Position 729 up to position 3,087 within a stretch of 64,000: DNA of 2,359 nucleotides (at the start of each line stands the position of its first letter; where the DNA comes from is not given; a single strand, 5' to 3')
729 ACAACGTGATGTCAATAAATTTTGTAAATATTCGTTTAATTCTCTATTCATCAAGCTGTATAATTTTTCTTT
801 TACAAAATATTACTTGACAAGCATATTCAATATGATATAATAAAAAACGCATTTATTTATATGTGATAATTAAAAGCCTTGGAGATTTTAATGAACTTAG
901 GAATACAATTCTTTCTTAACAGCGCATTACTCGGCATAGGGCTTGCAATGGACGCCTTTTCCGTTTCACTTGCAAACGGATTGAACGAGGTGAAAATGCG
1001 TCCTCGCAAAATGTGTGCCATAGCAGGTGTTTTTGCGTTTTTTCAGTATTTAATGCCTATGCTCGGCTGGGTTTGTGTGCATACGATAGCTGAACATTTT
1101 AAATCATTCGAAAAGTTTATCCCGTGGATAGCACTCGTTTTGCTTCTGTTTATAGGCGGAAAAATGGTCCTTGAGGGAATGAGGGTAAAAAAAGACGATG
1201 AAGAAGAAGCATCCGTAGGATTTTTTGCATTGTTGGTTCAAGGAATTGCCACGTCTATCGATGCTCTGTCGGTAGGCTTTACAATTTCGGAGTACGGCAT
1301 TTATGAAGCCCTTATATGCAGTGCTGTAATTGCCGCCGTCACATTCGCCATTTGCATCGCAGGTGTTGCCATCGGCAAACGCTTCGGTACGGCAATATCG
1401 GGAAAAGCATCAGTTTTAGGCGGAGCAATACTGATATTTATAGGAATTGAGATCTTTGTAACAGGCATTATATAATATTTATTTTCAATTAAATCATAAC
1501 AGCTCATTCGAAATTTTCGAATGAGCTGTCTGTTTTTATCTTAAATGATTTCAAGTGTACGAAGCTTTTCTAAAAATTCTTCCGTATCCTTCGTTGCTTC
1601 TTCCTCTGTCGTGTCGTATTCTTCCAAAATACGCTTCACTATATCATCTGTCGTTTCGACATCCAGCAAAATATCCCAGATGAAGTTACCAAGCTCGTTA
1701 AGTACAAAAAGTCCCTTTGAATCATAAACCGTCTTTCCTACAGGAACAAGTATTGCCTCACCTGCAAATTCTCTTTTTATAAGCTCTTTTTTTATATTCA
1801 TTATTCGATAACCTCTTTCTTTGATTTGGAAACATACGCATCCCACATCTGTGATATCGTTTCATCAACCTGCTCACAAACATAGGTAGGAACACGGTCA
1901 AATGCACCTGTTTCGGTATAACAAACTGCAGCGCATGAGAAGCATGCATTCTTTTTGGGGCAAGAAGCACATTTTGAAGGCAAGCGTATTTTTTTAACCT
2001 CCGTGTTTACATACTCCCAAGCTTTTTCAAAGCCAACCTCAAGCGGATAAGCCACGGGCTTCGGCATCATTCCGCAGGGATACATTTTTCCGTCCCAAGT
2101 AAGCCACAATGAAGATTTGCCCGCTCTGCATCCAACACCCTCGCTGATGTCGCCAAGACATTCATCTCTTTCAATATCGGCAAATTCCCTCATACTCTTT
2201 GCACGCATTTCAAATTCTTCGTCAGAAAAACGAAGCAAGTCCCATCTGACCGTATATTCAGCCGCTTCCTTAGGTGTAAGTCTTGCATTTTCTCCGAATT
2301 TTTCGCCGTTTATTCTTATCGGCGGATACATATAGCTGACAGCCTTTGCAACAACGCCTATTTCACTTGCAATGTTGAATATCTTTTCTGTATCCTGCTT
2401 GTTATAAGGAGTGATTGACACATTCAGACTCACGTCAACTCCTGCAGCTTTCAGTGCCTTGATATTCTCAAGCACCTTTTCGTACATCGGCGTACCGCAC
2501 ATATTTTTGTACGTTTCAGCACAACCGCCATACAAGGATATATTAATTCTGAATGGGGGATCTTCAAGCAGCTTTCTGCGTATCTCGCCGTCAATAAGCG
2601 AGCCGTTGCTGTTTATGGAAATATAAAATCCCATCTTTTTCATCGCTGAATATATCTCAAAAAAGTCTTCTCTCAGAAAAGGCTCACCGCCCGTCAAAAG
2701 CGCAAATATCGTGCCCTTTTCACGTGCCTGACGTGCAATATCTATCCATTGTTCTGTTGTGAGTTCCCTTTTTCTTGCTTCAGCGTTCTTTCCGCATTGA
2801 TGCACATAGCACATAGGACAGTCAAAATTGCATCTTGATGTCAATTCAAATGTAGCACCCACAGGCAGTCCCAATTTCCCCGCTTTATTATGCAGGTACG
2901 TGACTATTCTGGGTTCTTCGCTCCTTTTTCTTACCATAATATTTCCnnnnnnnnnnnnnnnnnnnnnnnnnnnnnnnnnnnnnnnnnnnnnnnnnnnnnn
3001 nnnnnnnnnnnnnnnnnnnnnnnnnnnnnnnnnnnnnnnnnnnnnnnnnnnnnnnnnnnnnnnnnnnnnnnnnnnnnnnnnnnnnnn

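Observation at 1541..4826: Compact PqqD / radical-SAM-SPASM / HprK-like / membrane-protein cassette behind an 81-aa Cys peptide: candidate uncharacterised RiPP system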

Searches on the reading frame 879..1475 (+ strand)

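Call 45: search_protein_families(library=pfam, proteins=[window:879-1475:+], max_evalue=0.001)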
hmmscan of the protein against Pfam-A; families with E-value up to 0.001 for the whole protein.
window:879-1475:+ (198 aa): 1 family
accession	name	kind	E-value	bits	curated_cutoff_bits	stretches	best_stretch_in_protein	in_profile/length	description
PF02659.21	Mntp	-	4.8e-37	127.5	24.4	1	40-193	2-152/152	Putative manganese efflux pump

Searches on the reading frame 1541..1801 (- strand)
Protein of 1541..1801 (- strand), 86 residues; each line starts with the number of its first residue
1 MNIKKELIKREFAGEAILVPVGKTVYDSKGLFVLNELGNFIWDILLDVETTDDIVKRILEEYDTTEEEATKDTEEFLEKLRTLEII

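Call 3: search_protein_families(library=pfam, proteins=[window:1541-1801:-], max_evalue=0.1)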
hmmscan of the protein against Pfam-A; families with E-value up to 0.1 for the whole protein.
window:1541-1801:- (86 aa): 2 families
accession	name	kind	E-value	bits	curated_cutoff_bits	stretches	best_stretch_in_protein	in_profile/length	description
PF05402.18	PqqD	-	2.7e-16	60.1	23.4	1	15-86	1-67/67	Coenzyme PQQ synthesis protein D (PqqD)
PF12085.13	DUF3562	-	0.092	12.9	26.3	0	49-75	2-28/60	Protein of unknown function (DUF3562)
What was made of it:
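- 1541..1801 (-): Stand-alone PqqD-family protein (86 aa), a probable RiPP recognition element. PF05402 E 2.7e-16 (call 3).
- Checked: PqqD, 1541-1801, 86 aa: PF05402, E 2.7e-16 (call 3).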

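Call 4: search_protein_families(library=ncbifam, proteins=[window:1541-1801:-], max_evalue=0.1)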
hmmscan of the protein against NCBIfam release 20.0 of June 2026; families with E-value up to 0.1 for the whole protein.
window:1541-1801:- (86 aa): 8 families
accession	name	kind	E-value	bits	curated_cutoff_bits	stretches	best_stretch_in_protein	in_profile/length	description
NF033530.1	lasso_PqqD_Strm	exception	6.4e-09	35.9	70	1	32-85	24-77/78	lasso peptide biosynthesis PqqD family chaperone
NF033536.1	lasso_PqqD_Bac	exception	1e-08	35.2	80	1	5-86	10-86/88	lasso peptide biosynthesis PqqD family chaperone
TIGR04248.1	SCM_PqqD_rel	equivalog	1.6e-06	28.2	100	1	27-80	22-75/84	SynChlorMet cassette protein ScmD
TIGR04302.1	geo_PqqD_fam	equivalog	2e-05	25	100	1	21-82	35-96/102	GeoRSP system PqqD family peptide chaperone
NF050069.2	PqqD_rel_WgkC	exception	3.3e-05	23.8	110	1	32-86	32-86/103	PqqD family peptide maturation chaperone WgkC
TIGR03859.1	PQQ_PqqD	equivalog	0.0012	18.7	46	1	30-82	25-76/81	pyrroloquinoline quinone biosynthesis peptide chaperone PqqD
NF033098.1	bla_CblA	exception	0.0041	16.3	625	1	6-60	174-227/296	CblA family class A beta-lactamase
TIGR04353.1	PqqD_rel_X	equivalog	0.037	15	35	1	48-86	33-73/74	HPr-rel-A system PqqD family peptide chaperone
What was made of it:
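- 1541..1801 (-): The best NCBIfam hits are lasso-type PqqD chaperones, ScmD and GeoRSP PqqD, all below cut-off (call 4).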

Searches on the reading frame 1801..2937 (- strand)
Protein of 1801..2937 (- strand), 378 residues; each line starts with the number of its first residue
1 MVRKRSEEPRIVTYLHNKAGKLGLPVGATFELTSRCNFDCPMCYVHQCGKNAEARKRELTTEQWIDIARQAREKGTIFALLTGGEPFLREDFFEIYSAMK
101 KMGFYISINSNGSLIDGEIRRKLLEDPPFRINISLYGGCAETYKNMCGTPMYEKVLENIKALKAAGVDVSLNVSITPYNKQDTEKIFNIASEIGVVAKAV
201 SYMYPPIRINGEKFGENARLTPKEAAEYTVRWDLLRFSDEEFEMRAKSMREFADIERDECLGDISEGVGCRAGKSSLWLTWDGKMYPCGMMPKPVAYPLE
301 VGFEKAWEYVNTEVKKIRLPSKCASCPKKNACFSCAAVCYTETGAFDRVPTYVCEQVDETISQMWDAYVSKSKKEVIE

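Call 3: search_protein_families(library=pfam, proteins=[window:1801-2937:-], max_evalue=0.1)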
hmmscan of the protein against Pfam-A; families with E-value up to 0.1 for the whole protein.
window:1801-2937:- (378 aa): 4 families
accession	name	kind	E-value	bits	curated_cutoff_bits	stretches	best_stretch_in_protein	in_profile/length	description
PF04055.27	Radical_SAM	-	2.5e-26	93.3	29.5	1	31-188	2-164/166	Radical SAM superfamily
PF19238.5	Radical_SAM_2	-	0.0011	19.1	26.7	0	21-52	6-38/151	Radical SAM-like domain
PF13186.11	SPASM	-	0.0019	18.9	21.5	1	270-327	1-67/67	Iron-sulfur cluster-binding domain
PF13353.11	Fer4_12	-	0.0032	18.2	22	1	33-94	12-69/137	4Fe-4S single cluster domain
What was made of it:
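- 1801..2937 (-): Radical SAM enzyme with a SPASM-type C-terminal domain (378 aa). PF04055 E 2.5e-26 and SPASM E 0.0019 (call 3).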

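Call 4: search_protein_families(library=ncbifam, proteins=[window:1801-2937:-], max_evalue=0.1)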
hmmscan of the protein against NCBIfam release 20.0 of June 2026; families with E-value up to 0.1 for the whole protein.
window:1801-2937:- (378 aa): 89 families (the best 25 are shown)
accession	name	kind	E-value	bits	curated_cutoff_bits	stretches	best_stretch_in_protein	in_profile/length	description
TIGR04545.1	rSAM_ahbD_hemeb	equivalog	2.9e-34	119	500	1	30-346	4-328/339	heme b synthase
TIGR04055.1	rSAM_NirJ2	equivalog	7.6e-29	101.3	500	1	31-344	5-313/326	putative heme d1 biosynthesis radical SAM protein NirJ2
TIGR02668.1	moaA_archaeal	equivalog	1.2e-26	93.4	325.25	1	31-288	15-265/303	GTP 3',8-cyclase MoaA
NF001199.0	PRK00164.2-1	equivalog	3.4e-23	82.3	231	1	31-290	17-269/308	GTP 3',8-cyclase MoaA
TIGR02109.1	PQQ_syn_pqqE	equivalog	9e-23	80.8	381.35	1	22-194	3-173/358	pyrroloquinoline quinone biosynthesis protein PqqE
TIGR04303.1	GeoRSP_rSAM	equivalog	1.2e-22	81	400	1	25-347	4-318/325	GeoRSP system radical SAM/SPASM protein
NF050035.1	rSAM_WgK_link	exception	5.2e-22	78.3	650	1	30-210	13-191/367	radical SAM/SPASM peptide maturase WgkB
NF045574.1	sacti_mat_StsB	exception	1.9e-21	76.5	625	1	30-196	100-262/466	StsB family radical SAM/SPASM domain sactipeptide maturase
TIGR04250.1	SCM_rSAM_ScmE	equivalog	1.9e-21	76.4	400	1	30-189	7-164/358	SynChlorMet cassette radical SAM/SPASM protein ScmE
TIGR03962.1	mycofact_rSAM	equivalog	2.9e-21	76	265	1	22-340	8-318/339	mycofactocin radical SAM maturase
TIGR04053.2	TIGR04053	equivalog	6.5e-21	75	395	2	25-208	7-191/366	TIGR04053 family radical SAM/SPASM domain-containing protein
TIGR04251.1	SCM_rSAM_ScmF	equivalog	7.7e-21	74.9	400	1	30-356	8-341/353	SynChlorMet cassette radical SAM/SPASM protein ScmF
TIGR04051.1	rSAM_NirJ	equivalog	1.8e-20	73.3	515.45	1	30-197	6-170/354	heme d1 biosynthesis radical SAM protein NirJ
TIGR02666.1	moaA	equivalog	3.5e-20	72.3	284.05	1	32-204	16-194/336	GTP 3',8-cyclase MoaA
TIGR04546.1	rSAM_ahbC_deAc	equivalog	3.7e-19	68.8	650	1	29-193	42-203/390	12,18-didecarboxysiroheme deacetylase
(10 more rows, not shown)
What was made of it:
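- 1801..2937 (-): Below every NCBIfam equivalog cut-off (call 4).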

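Call 38: search_solved_structures(query=window:1801-2937:-, max_evalue=0.001)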
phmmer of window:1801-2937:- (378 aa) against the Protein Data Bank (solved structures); distinct sequences matched with E-value up to 0.001: 9.
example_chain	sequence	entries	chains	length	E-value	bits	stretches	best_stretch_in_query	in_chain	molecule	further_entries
6efn_A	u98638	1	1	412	1.4e-10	43.9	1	23-188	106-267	Sporulation killing factor maturation protein SkfB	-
6c8v_A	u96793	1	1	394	1.3e-09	40.8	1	23-119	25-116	Coenzyme PQQ synthesis protein E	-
7vob_C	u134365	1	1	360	1.6e-09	40.5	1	31-196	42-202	Cytosylglucuronate decarboxylase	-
7voc_C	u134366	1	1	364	1.6e-09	40.5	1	31-196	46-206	Cytosylglucuronate decarboxylase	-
4k37_A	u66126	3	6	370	8.5e-08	34.8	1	33-290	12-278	Anaerobic sulfatase-maturating enzyme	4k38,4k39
4k36_A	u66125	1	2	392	1e-07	34.6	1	33-290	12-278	Anaerobic sulfatase-maturating enzyme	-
2fb2_A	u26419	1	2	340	2.3e-07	33.4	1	20-176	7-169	Molybdenum cofactor biosynthesis protein A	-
1tv7_A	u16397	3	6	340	3.1e-07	33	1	20-176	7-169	Molybdenum cofactor biosynthesis protein A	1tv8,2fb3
7tol_A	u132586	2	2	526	6.1e-07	32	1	27-202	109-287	glycerol dibiphytanyl glycerol tetraether - macrocyclic archaeol synthase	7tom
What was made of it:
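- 1801..2937 (-): Nearest solved structures are SkfB at 1.4e-10 and PqqE at 1.3e-9 (call 38).
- On Sactipeptide / ranthipeptide maturases: SkfB matches only at E 1.4e-10 over the rSAM core (call 38).
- Closest known: Sactipeptide and ranthipeptide systems. Same: SkfB is the nearest solved structure (call 38).
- The nearest solved relative of the rSAM is the sactipeptide maturase SkfB (call 38). The best NCBIfam hits are AhbD (119 bits) and NirJ2 (101 bits). anSME appears among the PDB hits at 8.5e-8 (calls 4, 38). SkfB and PqqE outrank anSME among the PDB hits (call 38).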

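Call 66: find_encoding_contigs(protein=window:1801-2937:-, flank=10000, max_places=3)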
Protein window:1801-2937:- (378 aa): 9 contigs read that carry it; 3 places shown.
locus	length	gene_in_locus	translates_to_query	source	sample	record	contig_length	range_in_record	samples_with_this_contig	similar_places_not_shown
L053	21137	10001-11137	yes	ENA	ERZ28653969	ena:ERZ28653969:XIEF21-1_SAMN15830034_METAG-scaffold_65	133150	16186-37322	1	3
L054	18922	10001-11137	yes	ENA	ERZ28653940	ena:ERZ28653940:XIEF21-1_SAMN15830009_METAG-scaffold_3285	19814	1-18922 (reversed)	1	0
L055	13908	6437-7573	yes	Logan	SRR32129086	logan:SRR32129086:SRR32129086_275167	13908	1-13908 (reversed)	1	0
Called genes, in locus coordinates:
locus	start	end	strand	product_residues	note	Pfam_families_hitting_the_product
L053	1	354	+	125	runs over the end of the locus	-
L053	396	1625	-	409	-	PF01120:Alpha_L_fucos, PF14871:GHL6 (weak)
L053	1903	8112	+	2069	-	-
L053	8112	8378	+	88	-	-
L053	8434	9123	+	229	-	-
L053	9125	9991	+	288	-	PF27840:ScmC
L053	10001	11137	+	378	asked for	PF04055:Radical_SAM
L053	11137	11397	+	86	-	PF05402:PqqD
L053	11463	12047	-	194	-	PF02659:Mntp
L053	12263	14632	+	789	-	PF13306:LRR_5, PF13855:LRR_8 (faint), PF13306:LRR_5, PF07523:Big_3, PF00404:Dockerin_1 (weak)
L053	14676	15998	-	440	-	PF16822:ALGX, PF14286:DHHW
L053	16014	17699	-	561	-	PF00753:Lactamase_B, PF23023:Anti-Pycsar_Apyc1 (faint), PF12706:Lactamase_B_2, PF22505:RNase_J_b_CASP, PF07521:RMMBL, PF17770:RNase_J_C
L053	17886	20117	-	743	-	PF00483:NTP_transferase, PF12804:NTP_transf_3 (weak), PF25084:LbH_EIF2B, PF00132:Hexapep (weak), PF14602:Hexapep_2 (faint), PF24894:Hexapep_GlmU, PF25087:GMPPB_C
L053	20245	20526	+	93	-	-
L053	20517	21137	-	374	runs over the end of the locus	PF07075:NamZ_N, PF20732:NamZ_C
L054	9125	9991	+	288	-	PF27840:ScmC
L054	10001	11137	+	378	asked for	PF04055:Radical_SAM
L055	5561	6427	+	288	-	PF27840:ScmC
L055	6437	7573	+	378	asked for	PF04055:Radical_SAM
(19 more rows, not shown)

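Call 76: list_cluster_members(proteins=[P0004, P0014, P0015, P0035, P0107, P0155, P0166, window:1801-2937:-, window:4826-11035:-])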
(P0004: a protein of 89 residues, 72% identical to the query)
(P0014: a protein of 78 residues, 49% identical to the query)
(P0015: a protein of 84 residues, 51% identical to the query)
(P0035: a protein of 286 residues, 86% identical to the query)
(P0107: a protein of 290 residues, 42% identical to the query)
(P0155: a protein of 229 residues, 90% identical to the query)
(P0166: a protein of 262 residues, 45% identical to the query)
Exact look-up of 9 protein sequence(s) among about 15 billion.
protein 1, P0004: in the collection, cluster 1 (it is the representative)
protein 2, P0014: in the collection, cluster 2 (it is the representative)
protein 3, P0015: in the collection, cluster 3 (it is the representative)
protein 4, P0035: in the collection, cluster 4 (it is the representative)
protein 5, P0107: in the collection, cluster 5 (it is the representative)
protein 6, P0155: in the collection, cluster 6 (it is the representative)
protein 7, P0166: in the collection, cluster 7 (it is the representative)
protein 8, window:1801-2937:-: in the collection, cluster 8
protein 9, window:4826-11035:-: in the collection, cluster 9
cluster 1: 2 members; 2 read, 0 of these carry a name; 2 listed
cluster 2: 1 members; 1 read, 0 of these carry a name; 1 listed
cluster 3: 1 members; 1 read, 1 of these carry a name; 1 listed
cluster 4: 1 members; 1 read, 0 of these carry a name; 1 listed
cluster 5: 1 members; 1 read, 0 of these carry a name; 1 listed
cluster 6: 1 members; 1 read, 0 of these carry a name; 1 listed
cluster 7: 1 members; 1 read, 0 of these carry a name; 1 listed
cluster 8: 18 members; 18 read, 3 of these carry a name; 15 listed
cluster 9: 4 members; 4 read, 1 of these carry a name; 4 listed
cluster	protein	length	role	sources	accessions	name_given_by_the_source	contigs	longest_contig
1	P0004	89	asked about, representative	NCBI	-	-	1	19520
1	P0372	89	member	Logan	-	-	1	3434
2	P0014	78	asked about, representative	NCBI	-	-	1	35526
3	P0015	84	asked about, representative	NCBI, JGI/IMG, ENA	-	hypothetical protein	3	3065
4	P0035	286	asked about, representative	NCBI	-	-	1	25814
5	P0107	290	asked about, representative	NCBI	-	-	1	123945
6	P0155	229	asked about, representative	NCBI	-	-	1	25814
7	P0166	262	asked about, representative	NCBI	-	-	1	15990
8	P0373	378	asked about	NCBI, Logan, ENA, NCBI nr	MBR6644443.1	MAG: radical SAM protein [Clostridia bacterium] | radical SAM protein [Clostridia bacterium]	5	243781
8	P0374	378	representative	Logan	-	-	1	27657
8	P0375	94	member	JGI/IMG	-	MoaA/NifB/PqqE/SkfB family radical SAM enzyme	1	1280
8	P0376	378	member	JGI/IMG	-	MoaA/NifB/PqqE/SkfB family radical SAM enzyme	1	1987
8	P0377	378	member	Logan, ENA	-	-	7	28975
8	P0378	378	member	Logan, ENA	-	-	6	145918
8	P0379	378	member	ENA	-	-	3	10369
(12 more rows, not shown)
